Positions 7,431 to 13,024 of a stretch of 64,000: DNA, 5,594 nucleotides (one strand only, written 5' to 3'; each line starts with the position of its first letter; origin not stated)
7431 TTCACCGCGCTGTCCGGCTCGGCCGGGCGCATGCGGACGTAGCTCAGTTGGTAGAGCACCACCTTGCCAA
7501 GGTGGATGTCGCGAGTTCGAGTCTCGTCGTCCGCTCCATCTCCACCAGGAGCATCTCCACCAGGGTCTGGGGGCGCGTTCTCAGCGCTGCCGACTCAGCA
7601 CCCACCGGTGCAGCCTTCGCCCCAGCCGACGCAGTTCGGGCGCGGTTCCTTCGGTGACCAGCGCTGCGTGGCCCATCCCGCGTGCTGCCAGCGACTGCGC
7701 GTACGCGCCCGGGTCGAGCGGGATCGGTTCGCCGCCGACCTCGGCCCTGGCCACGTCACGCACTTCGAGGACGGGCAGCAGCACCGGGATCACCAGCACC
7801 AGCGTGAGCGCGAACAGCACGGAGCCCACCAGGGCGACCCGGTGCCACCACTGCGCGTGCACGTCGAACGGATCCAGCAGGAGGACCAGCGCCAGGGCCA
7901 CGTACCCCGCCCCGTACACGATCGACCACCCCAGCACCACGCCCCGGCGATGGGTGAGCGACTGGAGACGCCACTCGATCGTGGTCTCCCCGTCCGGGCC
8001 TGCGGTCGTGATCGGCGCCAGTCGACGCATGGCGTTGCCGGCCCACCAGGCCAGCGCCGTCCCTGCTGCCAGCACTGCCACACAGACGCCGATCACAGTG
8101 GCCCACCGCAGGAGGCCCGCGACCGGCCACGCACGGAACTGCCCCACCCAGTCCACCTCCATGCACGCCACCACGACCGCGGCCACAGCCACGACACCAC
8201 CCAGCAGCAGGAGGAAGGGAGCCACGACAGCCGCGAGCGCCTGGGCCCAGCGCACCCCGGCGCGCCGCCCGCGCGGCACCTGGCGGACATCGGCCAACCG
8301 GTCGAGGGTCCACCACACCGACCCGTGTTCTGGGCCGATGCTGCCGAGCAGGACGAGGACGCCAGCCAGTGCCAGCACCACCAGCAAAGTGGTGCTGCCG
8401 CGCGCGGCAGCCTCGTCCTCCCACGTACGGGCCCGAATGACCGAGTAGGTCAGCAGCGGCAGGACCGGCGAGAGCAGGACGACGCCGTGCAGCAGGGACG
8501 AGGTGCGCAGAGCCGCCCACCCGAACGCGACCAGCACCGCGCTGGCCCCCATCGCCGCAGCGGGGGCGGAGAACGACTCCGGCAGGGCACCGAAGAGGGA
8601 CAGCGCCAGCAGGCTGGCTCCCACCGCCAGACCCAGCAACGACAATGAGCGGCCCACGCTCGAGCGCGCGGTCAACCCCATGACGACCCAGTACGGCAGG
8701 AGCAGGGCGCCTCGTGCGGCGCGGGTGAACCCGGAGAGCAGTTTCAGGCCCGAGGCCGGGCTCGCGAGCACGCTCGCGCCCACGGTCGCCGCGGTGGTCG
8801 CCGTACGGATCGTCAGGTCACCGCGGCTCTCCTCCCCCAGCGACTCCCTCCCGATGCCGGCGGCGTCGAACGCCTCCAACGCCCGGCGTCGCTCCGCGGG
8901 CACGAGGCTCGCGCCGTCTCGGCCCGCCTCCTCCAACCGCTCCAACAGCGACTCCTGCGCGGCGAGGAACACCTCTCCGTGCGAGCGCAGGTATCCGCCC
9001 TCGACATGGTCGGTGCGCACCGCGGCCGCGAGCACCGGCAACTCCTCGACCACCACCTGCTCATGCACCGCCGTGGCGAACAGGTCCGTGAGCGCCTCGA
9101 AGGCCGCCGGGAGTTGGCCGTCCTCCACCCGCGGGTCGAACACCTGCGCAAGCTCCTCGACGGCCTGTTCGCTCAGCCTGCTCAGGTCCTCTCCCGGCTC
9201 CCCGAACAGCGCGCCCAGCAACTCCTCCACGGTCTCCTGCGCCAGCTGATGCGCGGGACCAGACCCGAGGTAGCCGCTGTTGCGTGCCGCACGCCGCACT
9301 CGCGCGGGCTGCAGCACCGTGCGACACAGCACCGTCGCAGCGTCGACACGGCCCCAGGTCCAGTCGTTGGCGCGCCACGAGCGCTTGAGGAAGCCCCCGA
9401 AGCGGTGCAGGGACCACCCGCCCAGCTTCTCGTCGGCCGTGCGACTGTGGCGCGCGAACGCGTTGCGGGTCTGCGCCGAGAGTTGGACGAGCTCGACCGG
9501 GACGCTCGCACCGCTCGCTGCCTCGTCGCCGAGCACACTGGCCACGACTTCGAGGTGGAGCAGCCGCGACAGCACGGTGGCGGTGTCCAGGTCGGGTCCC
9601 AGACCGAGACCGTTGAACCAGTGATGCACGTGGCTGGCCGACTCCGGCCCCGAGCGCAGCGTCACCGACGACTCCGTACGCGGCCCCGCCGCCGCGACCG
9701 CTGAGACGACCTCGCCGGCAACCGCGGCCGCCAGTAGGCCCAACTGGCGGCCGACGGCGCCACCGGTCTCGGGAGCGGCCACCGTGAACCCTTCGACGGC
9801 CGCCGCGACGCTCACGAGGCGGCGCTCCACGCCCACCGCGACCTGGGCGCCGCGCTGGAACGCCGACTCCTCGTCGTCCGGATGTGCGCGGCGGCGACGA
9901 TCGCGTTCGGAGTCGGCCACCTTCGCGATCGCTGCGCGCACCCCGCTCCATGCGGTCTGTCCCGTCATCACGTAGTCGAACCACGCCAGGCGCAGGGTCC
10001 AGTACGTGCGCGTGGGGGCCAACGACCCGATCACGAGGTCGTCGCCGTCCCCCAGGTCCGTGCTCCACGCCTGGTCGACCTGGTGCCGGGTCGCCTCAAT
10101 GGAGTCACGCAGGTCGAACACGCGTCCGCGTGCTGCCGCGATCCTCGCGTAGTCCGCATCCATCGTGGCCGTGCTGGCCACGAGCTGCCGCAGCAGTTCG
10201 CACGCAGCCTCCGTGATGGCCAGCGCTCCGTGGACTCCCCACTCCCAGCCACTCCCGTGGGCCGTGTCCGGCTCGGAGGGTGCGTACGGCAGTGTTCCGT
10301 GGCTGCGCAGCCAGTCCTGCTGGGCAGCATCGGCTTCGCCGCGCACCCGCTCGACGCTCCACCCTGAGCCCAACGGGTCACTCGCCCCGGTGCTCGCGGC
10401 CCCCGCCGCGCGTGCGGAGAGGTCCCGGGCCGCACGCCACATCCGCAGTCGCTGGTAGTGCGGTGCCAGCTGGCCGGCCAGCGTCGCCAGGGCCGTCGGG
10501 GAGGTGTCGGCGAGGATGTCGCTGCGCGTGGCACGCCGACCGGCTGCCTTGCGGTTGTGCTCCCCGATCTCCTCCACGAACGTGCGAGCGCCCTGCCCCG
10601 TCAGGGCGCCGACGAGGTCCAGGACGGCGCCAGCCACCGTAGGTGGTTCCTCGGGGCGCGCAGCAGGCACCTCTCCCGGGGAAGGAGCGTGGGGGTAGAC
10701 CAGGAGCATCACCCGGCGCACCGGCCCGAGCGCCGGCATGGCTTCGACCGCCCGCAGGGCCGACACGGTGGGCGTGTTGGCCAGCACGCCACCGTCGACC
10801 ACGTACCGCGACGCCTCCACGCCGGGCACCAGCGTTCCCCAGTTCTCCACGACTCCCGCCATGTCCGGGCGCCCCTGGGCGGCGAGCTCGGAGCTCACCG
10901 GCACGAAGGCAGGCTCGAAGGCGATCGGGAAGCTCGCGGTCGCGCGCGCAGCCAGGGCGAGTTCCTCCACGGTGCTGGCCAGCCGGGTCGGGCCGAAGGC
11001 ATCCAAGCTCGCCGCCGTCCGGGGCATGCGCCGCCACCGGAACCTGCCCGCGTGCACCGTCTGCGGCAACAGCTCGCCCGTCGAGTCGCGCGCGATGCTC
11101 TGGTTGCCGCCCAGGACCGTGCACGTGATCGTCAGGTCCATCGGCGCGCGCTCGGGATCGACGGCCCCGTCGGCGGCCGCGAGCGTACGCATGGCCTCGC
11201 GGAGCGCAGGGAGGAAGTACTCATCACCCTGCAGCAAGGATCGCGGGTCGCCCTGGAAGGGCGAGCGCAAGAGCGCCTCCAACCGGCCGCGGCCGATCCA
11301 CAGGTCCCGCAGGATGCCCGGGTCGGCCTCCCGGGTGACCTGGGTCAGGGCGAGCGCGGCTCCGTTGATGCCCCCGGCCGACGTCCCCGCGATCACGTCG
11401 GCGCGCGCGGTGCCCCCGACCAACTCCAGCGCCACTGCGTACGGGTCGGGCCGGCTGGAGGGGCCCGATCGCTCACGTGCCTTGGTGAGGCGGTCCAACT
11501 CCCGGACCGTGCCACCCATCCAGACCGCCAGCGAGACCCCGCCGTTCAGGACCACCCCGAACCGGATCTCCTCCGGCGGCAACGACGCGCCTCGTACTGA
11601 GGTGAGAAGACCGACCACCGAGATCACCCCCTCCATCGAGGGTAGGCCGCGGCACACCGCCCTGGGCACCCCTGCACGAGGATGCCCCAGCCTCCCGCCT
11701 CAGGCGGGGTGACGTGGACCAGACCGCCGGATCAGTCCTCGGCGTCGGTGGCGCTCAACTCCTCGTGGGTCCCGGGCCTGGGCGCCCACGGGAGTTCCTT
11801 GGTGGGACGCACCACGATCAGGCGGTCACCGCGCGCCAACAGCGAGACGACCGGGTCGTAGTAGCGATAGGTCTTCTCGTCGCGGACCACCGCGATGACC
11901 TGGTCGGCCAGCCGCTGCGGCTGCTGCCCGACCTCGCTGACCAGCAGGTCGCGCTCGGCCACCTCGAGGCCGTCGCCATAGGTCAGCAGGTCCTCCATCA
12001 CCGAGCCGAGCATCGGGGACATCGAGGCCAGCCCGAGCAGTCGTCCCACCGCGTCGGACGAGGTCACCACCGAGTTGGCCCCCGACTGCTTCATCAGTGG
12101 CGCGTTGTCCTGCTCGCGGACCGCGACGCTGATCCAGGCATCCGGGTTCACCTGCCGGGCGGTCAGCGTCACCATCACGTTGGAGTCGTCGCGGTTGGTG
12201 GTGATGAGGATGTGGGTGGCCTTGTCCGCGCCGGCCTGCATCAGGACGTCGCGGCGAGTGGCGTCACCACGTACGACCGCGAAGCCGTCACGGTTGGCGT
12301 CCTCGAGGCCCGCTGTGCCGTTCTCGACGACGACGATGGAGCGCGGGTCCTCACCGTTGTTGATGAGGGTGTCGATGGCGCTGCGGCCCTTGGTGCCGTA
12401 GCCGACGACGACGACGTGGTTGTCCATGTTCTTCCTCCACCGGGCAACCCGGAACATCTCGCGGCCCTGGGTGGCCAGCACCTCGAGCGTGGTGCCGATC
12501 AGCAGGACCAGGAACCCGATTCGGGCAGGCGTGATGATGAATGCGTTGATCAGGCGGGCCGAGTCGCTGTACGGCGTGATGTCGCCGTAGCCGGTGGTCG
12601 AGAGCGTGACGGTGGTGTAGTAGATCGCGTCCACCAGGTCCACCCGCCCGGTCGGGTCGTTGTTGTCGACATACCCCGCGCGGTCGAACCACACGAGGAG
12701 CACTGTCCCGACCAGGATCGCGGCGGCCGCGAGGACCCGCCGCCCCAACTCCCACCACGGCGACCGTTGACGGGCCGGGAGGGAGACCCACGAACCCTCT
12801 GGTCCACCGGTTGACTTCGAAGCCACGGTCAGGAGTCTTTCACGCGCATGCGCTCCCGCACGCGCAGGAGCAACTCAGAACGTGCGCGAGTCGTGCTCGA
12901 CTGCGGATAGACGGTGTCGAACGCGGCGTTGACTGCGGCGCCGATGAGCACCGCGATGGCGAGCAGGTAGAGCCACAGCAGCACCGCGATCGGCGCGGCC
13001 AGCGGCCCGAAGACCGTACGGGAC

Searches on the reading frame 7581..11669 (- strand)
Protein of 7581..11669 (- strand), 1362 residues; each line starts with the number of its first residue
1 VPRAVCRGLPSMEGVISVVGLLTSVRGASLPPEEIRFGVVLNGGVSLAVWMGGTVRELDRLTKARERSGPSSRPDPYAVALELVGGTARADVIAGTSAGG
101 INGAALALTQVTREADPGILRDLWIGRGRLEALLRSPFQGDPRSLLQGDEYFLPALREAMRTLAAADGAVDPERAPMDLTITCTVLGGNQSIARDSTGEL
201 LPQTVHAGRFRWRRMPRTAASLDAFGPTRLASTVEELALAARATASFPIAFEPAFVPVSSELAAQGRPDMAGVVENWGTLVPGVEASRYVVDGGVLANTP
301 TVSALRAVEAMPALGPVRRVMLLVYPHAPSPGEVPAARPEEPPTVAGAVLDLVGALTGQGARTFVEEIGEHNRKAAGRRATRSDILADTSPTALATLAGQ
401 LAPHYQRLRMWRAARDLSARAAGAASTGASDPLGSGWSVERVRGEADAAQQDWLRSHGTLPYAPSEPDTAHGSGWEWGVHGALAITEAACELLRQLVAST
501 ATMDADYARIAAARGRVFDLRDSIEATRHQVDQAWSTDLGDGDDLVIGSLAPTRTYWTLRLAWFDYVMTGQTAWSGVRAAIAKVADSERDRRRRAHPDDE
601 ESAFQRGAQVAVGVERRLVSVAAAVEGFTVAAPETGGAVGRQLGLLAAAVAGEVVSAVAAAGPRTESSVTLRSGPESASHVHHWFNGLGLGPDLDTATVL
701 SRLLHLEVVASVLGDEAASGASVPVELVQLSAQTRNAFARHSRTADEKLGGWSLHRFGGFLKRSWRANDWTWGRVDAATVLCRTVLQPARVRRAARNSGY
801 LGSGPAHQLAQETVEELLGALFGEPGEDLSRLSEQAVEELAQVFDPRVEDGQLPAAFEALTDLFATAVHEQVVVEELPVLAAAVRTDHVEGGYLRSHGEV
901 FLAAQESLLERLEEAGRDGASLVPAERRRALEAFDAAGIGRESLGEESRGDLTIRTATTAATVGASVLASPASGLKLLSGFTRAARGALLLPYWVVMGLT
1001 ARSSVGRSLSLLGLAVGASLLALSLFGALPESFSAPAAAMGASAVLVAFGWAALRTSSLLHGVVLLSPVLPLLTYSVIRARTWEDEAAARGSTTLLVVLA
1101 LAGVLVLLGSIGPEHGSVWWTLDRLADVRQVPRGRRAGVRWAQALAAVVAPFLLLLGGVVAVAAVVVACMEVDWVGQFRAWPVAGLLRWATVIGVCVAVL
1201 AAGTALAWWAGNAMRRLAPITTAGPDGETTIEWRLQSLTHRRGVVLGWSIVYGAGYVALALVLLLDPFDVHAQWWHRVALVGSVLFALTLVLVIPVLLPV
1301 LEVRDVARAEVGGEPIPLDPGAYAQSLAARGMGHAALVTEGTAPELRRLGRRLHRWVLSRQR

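Call 75: search_protein_families(library=pfam, proteins=[window:7581-11669:-], max_evalue=0.00001)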
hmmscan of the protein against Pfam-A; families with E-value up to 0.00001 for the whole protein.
window:7581-11669:- (1362 aa): 2 families
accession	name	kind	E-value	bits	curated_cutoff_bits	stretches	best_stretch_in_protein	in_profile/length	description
PF11856.13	DUF3376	-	6.4e-19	69.1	25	1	718-798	332-414/514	Protein of unknown function (DUF3376)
PF01734.28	Patatin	-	2e-13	51.4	27.7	1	39-304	1-190/191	Patatin-like phospholipase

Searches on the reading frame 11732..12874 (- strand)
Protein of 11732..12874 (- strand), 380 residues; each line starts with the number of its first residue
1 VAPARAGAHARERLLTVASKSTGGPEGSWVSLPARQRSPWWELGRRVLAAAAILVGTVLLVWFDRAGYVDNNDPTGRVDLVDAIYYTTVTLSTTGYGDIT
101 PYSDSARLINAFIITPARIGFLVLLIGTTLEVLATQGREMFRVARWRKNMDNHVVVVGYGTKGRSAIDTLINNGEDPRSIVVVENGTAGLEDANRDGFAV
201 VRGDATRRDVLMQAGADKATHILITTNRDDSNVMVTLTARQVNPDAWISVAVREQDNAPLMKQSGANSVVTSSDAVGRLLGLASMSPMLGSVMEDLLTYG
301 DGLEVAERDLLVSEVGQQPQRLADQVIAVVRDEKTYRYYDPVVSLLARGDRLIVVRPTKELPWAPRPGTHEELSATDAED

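Call 75: search_protein_families(library=pfam, proteins=[window:11732-12874:-], max_evalue=0.00001)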
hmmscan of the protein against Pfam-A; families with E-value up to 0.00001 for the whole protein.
window:11732-12874:- (380 aa): 2 families
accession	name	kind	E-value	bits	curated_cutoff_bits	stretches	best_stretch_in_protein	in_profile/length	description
PF02254.24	TrkA_N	-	1.9e-26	93.1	23.8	1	154-271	1-115/116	TrkA-N domain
PF07885.22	Ion_trans_2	-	4.3e-12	46.2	22.5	1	59-133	5-77/79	Ion channel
